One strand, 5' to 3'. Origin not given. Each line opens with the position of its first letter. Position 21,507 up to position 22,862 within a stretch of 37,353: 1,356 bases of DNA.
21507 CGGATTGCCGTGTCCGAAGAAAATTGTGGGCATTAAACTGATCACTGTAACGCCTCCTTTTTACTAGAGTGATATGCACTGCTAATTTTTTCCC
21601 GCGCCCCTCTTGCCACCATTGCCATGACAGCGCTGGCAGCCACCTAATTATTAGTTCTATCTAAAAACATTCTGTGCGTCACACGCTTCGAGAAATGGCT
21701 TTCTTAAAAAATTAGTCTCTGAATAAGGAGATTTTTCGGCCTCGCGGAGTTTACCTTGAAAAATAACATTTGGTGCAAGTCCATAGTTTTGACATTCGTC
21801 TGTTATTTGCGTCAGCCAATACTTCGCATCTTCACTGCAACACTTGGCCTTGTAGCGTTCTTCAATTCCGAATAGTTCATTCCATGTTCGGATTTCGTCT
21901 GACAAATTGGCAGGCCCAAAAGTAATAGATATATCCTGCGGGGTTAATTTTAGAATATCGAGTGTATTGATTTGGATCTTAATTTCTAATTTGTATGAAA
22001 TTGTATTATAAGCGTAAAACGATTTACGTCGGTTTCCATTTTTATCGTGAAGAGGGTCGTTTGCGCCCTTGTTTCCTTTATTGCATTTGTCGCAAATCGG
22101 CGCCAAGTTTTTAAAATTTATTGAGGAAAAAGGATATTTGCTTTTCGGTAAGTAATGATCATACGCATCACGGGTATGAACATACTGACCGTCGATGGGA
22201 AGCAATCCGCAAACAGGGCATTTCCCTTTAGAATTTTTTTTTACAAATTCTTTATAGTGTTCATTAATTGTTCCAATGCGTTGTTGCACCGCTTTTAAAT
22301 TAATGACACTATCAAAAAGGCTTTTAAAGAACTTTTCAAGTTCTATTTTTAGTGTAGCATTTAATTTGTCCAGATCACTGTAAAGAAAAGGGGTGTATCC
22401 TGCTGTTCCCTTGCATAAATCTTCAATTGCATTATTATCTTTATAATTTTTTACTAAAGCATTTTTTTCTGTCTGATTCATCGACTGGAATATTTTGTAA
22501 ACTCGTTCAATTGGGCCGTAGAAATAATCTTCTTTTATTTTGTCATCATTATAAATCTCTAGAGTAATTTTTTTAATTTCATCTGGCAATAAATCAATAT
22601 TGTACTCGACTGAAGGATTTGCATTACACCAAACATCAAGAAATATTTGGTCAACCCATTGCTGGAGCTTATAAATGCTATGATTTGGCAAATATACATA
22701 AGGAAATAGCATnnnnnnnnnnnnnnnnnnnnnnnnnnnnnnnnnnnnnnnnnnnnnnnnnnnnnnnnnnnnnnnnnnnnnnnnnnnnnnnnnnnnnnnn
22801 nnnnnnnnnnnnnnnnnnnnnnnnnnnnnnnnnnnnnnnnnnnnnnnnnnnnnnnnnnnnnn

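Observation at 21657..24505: ABC-type ATPase plus long HNH/zinc-finger protein, translationally coupled to each other and joined to the 3' end of a type I R-M operon: candidate undescribed R-M-coupled (Septu-like) defence module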

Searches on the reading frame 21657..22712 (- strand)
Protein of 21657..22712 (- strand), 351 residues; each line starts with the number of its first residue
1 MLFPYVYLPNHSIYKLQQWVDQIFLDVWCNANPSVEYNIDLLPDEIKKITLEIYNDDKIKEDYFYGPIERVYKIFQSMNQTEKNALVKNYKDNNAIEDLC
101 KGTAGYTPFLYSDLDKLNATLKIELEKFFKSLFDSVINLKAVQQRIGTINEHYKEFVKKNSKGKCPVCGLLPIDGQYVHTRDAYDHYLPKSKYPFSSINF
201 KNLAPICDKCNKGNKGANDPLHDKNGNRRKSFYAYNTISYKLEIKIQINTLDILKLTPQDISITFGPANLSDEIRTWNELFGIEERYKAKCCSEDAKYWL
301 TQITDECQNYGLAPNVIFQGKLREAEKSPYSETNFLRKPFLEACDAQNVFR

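Call 3: search_protein_families(library=pfam, proteins=[window:21657-22712:-], max_evalue=0.01)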
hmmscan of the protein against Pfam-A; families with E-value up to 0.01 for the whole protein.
window:21657-22712:- (351 aa): 0 families

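Call 4: search_protein_families(library=padloc, proteins=[window:21657-22712:-], max_evalue=0.01)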
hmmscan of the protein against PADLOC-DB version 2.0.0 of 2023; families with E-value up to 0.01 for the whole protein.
window:21657-22712:- (351 aa): 44 families (the best 25 are shown)
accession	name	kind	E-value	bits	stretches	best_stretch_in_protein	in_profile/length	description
PDLC04255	PDC-M01B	-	9.6e-15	53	1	157-215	102-152/285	-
PDLC04264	PDC-M01B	-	2.3e-14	51.8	1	148-215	86-145/282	-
PDLC04743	PDC-M62B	-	1.2e-13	49.4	1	70-288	41-255/328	-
PDLC04256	PDC-M01B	-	3.4e-13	47.8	1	151-219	95-154/285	-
PDLC04270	PDC-M01B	-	6.3e-13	46.8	1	135-292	68-214/280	-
PDLC04248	PDC-M01B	-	1e-12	46.5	1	147-220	19-83/216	-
PDLC04259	PDC-M01B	-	3.9e-12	44.7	1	139-224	73-147/277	-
PDLC04266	PDC-M01B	-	1.5e-11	42.4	1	144-290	76-212/281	-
PDLC04253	PDC-M01B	-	4.8e-11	40.5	1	150-215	93-150/366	-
PDLC04267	PDC-M01B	-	9.7e-11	39.9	1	141-306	71-229/275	-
PDLC04247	PDC-M01B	-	2.6e-10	38.6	1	151-214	89-144/286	-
PDLC00336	PtuB1|PtuB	-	5.5e-10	37.3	1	151-220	52-116/250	Unknown function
PDLC04252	PDC-M01B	-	9.8e-10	36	1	149-213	82-138/294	-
PDLC04251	PDC-M01B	-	1.1e-09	36.2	1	74-217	20-144/279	-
PDLC00342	PtuB1|PtuB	-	3.6e-09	34.4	1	152-259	37-144/247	Unknown function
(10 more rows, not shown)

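Call 5: search_protein_families(library=ncbifam, proteins=[window:21657-22712:-], max_evalue=0.01)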
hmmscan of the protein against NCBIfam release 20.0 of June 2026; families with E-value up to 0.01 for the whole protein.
window:21657-22712:- (351 aa): 0 families

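Call 12: find_homologous_proteins(query=window:21657-22712:-)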
Query window:21657-22712:- (351 aa): 1080 proteins with E <= 0.001 among 2021 candidates; the best 120 are listed.
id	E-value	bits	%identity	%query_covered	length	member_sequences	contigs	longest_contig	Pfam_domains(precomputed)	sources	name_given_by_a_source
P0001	8.2e-185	632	100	78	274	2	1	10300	-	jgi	jgi:hypothetical protein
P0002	3.6e-155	535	66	98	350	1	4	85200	-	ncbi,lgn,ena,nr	ncbi:MAG: hypothetical protein KAI40_11560 [Desulfobacterales bacterium]|nr:hypothetical protein [De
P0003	2.1e-151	522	67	100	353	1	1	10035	-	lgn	-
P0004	1.4e-140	487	59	100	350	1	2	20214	-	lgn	-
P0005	3.1e-130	453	54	100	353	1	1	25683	-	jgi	jgi:hypothetical protein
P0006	2.7e-128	446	56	100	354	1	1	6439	-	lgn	-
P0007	2.8e-127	443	56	100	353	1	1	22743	-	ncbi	ncbi:hypothetical protein DSECCO2_274170 [anaerobic digester metagenome]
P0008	3.4e-126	439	55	96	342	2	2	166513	-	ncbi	ncbi:MAG: hypothetical protein RR409_04830 [Clostridium sp.]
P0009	1.9e-125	437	55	100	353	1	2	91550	-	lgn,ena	-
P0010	2.8e-123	430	60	89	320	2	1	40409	-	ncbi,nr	ncbi:MAG: hypothetical protein PF690_10095 [Deltaproteobacteria bacterium]|nr:hypothetical protein [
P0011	3.2e-123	430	55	100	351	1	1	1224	-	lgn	-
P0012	8.5e-123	428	55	100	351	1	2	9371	-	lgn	-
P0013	8.4e-122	425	56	100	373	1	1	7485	-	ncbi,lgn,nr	ncbi:MAG: hypothetical protein HZA15_17040 [Nitrospirae bacterium]|nr:hypothetical protein [Nitrospi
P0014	2.2e-121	424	53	100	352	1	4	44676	-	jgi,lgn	jgi:hypothetical protein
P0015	1.1e-119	418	54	100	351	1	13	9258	-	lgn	-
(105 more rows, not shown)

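Call 17: find_related_loci(query=A1, collection=genome_contigs, flank=10000)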
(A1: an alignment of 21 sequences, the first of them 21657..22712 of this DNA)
Query A1 (351 aa) in genome_contigs; peptide patterns used: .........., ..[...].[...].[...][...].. (x = any residue, [..] = any of these).
339 stretches matched a pattern; 316 encode a relative of the query (tblastn E <= 1e-3); the best 80 are kept; 80 distinct loci.
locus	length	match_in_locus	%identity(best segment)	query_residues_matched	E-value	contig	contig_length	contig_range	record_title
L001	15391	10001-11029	66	1-344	6e-158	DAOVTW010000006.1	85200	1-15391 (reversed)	MAG TPA_asm: Desulfobacteraceae bacterium isolate CSMAG_1663 CSMAG_1663_k141_5357866_length_85200_cov_19.4212, whole gen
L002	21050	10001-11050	61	1-350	5e-148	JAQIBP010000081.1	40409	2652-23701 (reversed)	MAG: Deltaproteobacteria bacterium isolate GH13 k119_351998, whole genome shotgun sequence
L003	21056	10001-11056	55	1-350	4e-133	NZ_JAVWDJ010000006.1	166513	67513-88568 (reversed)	MAG: Clostridium sp. isolate CGS10Y4-bin81 NODE_45_length_166513_cov_11.472576, whole genome shotgun sequence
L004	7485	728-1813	55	1-350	9e-126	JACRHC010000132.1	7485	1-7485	MAG: Nitrospirae bacterium isolate NC_groundwater_1767_Pr3_B-0.1um_50_141 SR-2_scaffold_141_3989356, whole genome shotgu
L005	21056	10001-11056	53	1-350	1e-121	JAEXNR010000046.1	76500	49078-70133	MAG: Bacillota bacterium isolate OH_HBrB_107 k127_137864, whole genome shotgun sequence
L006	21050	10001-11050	51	1-350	4e-119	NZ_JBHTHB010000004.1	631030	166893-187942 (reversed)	Paenibacillus sp. GCM10027627 strain CGMCC 1.60092 GCM70027627_13, whole genome shotgun sequence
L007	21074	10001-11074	52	1-350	1e-118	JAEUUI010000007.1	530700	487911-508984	MAG: Cyclobacteriaceae bacterium isolate new MAG-351 k141_950072, whole genome shotgun sequence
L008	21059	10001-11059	50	1-344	1e-111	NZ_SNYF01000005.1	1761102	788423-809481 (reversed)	Algoriphagus boseongensis strain CECT 8446 Ga0244635_101, whole genome shotgun sequence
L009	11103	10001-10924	57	1-306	3e-111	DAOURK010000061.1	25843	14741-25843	MAG TPA_asm: Pseudomonadota bacterium isolate CSMAG_150 CSMAG_150_k141_103724_length_25843_cov_1330.7197, whole genome s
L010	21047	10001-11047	49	1-350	5e-110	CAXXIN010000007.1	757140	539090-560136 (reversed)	MAG: Negativicutes bacterium isolate 83deffcd-e23c-43a8-b56c-eeb2f7c44ec8 genome assembly, contig: contig_7, whole genom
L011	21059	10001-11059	50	1-344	3e-108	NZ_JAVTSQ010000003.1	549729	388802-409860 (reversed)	Pedobacter nutrimenti strain DE_0410 contig_0003, whole genome shotgun sequence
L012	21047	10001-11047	47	1-350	1e-104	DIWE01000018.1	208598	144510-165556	MAG TPA_asm: Clostridiales bacterium UBA6114 UBA6114_contig_8834, whole genome shotgun sequence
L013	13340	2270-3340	45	1-347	4e-100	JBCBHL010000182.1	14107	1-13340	MAG: Bacteroidota bacterium isolate J06616_8 NODE_182_length_14107_cov_5.977762, whole genome shotgun sequence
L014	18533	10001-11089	47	1-350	1e-99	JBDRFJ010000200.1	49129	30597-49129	MAG: Pseudomonadota bacterium isolate MEGAHIT-group-1.368 k141_11178497, whole genome shotgun sequence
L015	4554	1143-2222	43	1-350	3e-99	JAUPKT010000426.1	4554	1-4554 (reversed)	MAG: Thermodesulfobacteriota bacterium isolate erpe_2018_pw_0hr_WHONDRS-PP48-000085_B_bin.56 scaffold_1630314, whole gen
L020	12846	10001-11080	43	1-350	8e-96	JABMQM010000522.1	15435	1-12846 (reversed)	MAG: Desulfobacteraceae bacterium isolate bin.469 k141_5382101, whole genome shotgun sequence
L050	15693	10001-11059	41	1-350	2e-89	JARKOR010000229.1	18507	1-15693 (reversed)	MAG: Candidatus Nanosynbacter sp. isolate D148_maxbin.008 k141_144919, whole genome shotgun sequence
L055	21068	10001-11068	40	1-350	6e-89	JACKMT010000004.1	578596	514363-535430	MAG: Chromatiaceae bacterium isolate HK-STAS-PROT-125 HK-STAS-PROT-125_4, whole genome shotgun sequence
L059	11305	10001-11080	41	1-350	3e-88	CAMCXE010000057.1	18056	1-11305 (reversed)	MAG: Thalassocella blandensis isolate MsH-30apr19-134 genome assembly, contig: MsH-30apr19-C5807, whole genome shotgun s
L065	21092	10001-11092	39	1-350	5e-88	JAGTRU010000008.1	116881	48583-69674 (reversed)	MAG: Proteobacteria bacterium isolate CTSoil_122 scaffold_24, whole genome shotgun sequence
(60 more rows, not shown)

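Call 33: predict_structure(alignment_id=A1)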
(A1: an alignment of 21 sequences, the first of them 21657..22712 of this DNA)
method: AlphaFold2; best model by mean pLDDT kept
length: 351 residues; sequences in the alignment: 21
mean_pLDDT: 88.0   pTM: 0.84
mean pLDDT of the five models: 88.0, 87.4, 86.3, 84.1, 76.5
residues with pLDDT >= 90: 210; 70-90: 113; 50-70: 28; < 50: 0
segments of 3 or more residues with pLDDT < 50: none
pLDDT, mean of each block of 10 residues (from residue 1): 75 93 97 95 96 89 91 97 96 93 90 95 93 90 91 85 76 65 75 87 81 69 90 80 92 93 94 91 93 93 92 92 80 79 93 80
secondary structure, 60 per line:
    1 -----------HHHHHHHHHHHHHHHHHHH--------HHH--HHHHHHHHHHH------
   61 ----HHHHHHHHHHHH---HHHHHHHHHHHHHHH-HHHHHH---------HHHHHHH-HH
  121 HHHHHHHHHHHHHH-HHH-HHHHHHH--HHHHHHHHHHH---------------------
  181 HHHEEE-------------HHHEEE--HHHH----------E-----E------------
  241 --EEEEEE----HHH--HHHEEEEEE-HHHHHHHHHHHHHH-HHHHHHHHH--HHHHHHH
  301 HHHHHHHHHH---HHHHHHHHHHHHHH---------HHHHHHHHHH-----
elements in order: H12-30 H44-54 H65-76 H80-94 H96-101 H111-117 H119-134 H140-146 H149-159 E184-186 E203-205 H208-211 E243-248 E261-266 H268-281 H283-291 H294-310 H314-327 H337-346

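Call 36: search_solved_structures(query=A1, max_evalue=1, show_alignments=2)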
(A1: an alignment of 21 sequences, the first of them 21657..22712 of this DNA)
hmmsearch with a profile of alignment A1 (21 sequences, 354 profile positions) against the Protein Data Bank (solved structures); distinct sequences matched with E-value up to 1: 0.

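Call 38: fold_search(model_id=the predicted structure, library=pdb)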
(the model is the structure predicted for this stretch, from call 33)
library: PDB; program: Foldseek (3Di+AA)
matches with E <= 10: 20; with E <= 0.001: 0
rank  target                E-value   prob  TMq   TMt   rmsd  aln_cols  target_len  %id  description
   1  9nnb_J                1.1e+00  0.28  0.27  0.38   8.2       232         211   15  Cryo-EM structure of the Retron Ec78 complex, PtuA:PtuB:RT (4:2:1) (released 2025-10-08)
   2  5azs_C                1.3e+00  0.03  0.09  0.08  38.5       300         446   11  Crystal structure of a membrane protein from Pseudomonas aeruginosa (released 2016-06-08)
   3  5azs_A                1.5e+00  0.02  0.09  0.07  39.9       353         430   10  Crystal structure of a membrane protein from Pseudomonas aeruginosa (released 2016-06-08)
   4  4k1p_B                4.0e+00  0.02  0.13  0.13  24.6       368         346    8  Structure of the NheA component of the Nhe toxin from Bacillus cereus (released 2013-09-18)
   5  3uuo_A                4.7e+00  0.01  0.12  0.13  22.4       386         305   11  The discovery of potent, selectivity, and orally bioavailable pyrozoloquinolines as PDE10 inhibitors for the treatment (released 2012-01-25)
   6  7bpu_A                4.9e+00  0.02  0.12  0.12  12.9       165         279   13  Structural and mechanistic insights into the biosynthesis of Digeranylgeranylglyceryl phosphate synthase in membranes (released 2021-04-14)
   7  4dff_A                5.4e+00  0.01  0.12  0.13  23.7       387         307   10  The SAR development of dihydroimidazoisoquinoline derivatives as phosphodiesterase 10A inhibitors for the treatment of (released 2012-03-14)
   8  7ext_N1               5.7e+00  0.02  0.14  0.16  16.7       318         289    9  Cryo-EM structure of cyanobacterial phycobilisome from Synechococcus sp. PCC 7002 (released 2021-10-06)
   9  5i2r_B                5.7e+00  0.01  0.11  0.12  23.6       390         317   11  CRYSTAL STRUCTURE OF HUMAN PHOSPHODIESTERASE 10 IN COMPLEX WITH C2(=NN(c1cccc(c1)OC(F)(F)F)C=CC2=O)c3ccnn3c4ccccc4, mi (released 2016-03-09)
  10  7n85_Q                6.5e+00  0.02  0.11  0.07  18.7       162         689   12  Inner ring spoke from the isolated yeast NPC (released 2022-01-26)
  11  5ui8_M                6.9e+00  0.04  0.11  0.11  12.2       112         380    6  structure of sigmaN-holoenzyme (released 2017-02-22)
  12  9j1y_A                7.2e+00  0.08  0.16  0.34  11.8       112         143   17  Crystal structure of Nme1Cas9 HNH domain bound to anti-CRISPR AcrIIC1Boe. (released 2026-03-04)
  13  9lu9_A                7.2e+00  0.01  0.11  0.15  24.6       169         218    9  The chimeric flagellar motor complex between MotA1B1 from Paenibacillus sp. TCA20 and MotAB from E.coli, state 1 (released 2025-04-09)
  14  5dh4_A                7.2e+00  0.01  0.12  0.13  24.0       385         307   10  PDE10 complexed with 5-chloro-N-[(2,4-dimethylthiazol-5-yl)methyl]pyrazolo[1,5-a]pyrimidin-7-amine (released 2016-01-27)
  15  8cq3                  8.3e+00  0.03  0.17  0.15  17.4       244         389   14  Bifunctional chorismate mutase/cyclohexadienyl dehydratase from Aequoribacter fuscus (released 2023-08-30)
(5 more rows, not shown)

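Call 49: search_dna_similar(query=window:21657-22712:-, collection=plasmids, mode=protein, rows=best, max_rows=30, max_evalue=0.001)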
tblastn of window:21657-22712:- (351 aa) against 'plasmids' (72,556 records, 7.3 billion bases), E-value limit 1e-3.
Records with a match: 20; places in all: 21; records where one place covers at least 80% of the query: 1.
Best place of each record, by identity: <60% 20.
By first word of the organism name: Bacillus 6; Sinorhizobium 3; Priestia 2; Streptomyces 2; Kovacikia 1; Sphingobium 1; Hymenobacter 1; Herpetosiphon 1; Ralstonia 1; Roseinatronobacter 1; and 1 more.
By predicted mobility (MOB-suite, as given by PLSDB): non-mobilizable 18; mobilizable 2.
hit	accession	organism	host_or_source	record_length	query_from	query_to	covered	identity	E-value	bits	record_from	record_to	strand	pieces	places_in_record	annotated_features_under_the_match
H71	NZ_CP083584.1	Kovacikia minuta CCNUW1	cell culture,fresh water lake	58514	1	344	98%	39.5%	1e-78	269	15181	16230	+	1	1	hypothetical protein | restriction system-associated AAA family ATPase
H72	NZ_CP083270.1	Priestia aryabhattai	cell culture,mangrove sediment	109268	69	343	78%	28.0%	5e-19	96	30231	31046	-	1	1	hypothetical protein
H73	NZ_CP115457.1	Sphingobium yanoikuyae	cell culture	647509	114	332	62%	29.9%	1e-14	82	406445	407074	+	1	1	hypothetical protein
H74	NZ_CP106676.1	Bacillus cereus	cell culture,soil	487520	84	313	66%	26.2%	4e-5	53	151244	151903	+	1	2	HNH endonuclease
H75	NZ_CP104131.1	Sinorhizobium sp. K101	Phaseolus vulgaris,cell ...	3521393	102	316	61%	27.4%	9e-9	65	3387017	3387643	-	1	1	none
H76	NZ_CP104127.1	Sinorhizobium sp. M103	Phaseolus vulgaris,cell ...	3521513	102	316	61%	27.4%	9e-9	65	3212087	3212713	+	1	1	none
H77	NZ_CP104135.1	Sinorhizobium sp. C101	Phaseolus vulgaris,cell ...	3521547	102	316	61%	27.4%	9e-9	65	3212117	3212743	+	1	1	none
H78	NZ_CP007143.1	Hymenobacter swuensis DY53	-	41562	155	312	45%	31.7%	1e-6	57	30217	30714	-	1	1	hypothetical protein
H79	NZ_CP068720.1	Bacillus cereus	Angelica sinensis Dlies,single cell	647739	116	313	56%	25.2%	4e-4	50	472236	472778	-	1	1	hypothetical protein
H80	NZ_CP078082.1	Bacillus tropicus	Cell culture,soil sample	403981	121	293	49%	28.4%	3e-5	54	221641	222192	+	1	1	hypothetical protein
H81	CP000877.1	Herpetosiphon aurantiacus DSM 785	-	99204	148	290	41%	31.5%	2e-5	54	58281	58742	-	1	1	hypothetical protein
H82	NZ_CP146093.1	Ralstonia sp. RRA.1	pure culture,Cupriavidus necator ...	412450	147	287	40%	30.8%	6e-4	49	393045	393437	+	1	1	hypothetical protein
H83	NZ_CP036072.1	Bacillus wiedmannii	cell culture,soil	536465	124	227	30%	34.8%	4e-4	50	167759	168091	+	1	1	hypothetical protein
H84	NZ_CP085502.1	Bacillus cereus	black pepper plant,cell culture,root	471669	126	222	28%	35.7%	6e-4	49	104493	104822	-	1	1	hypothetical protein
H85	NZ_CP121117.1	Roseinatronobacter sp. S2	cell culture,Alkaline Spring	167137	118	220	29%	33.3%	3e-5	54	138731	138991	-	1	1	hypothetical protein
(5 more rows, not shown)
